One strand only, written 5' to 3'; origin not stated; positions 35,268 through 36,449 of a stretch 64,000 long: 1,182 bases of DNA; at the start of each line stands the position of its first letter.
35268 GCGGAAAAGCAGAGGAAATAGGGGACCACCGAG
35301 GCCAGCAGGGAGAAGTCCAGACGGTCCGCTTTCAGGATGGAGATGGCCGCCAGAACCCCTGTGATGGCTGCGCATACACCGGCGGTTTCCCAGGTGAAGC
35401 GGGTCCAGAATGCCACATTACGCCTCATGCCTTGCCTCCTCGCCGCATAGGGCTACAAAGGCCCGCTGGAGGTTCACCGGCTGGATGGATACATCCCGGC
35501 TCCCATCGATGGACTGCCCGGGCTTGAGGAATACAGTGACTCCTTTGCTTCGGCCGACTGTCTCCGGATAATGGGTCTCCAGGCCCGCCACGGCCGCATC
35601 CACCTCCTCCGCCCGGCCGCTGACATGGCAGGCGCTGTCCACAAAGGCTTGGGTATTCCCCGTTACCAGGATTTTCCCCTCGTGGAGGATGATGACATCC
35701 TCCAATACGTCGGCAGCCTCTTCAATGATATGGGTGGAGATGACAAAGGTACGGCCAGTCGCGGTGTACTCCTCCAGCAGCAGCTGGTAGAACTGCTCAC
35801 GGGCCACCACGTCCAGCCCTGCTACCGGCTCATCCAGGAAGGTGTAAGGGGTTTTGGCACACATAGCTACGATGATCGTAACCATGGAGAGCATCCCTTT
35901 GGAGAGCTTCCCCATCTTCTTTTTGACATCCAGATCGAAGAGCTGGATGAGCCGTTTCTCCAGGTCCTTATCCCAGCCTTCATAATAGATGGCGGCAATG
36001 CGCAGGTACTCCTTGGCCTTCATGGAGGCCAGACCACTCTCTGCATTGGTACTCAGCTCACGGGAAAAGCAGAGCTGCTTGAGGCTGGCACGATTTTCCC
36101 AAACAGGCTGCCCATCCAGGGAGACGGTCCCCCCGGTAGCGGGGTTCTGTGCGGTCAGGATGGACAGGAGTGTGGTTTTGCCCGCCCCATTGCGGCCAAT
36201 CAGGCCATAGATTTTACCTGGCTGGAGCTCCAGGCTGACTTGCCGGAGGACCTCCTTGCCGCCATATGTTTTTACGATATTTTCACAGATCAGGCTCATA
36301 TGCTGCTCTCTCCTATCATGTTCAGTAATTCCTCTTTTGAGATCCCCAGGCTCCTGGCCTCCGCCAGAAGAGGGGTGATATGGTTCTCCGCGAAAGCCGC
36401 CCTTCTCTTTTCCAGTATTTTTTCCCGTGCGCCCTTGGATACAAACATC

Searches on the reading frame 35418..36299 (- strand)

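Call 52: search_protein_families(library=pfam, proteins=[window:35418-36299:-], max_evalue=0.05)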
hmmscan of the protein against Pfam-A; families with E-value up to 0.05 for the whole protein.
window:35418-36299:- (293 aa): 9 families
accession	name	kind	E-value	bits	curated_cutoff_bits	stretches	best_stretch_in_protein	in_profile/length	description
PF00005.33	ABC_tran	-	2.3e-20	74.1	25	1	18-160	1-137/137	ABC transporter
PF13304.12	AAA_21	-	3.6e-13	50.7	27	2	98-191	170-299/304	AAA domain, putative AbiEii toxin, Type IV TA system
PF02463.25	SMC_N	-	0.00024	21.1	40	0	131-189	136-197/220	RecF/RecN/SMC N terminal domain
PF13476.12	AAA_23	-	0.004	18.2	27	1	19-49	11-40/201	AAA domain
PF13555.12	AAA_29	-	0.014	15.6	27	1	22-46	16-44/61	P-loop containing region of AAA domain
PF13175.12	AAA_15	-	0.016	15.2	32.1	1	18-48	14-43/374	AAA ATPase domain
PF18748.7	HMUDK_HMUD1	-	0.024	14.6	27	1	27-102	16-89/196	5-hmdU DNA kinase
PF13401.12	AAA_22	-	0.025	15.3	27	0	30-74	7-33/130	AAA domain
PF13521.12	AAA_28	-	0.043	14.5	27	0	33-52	4-24/164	AAA domain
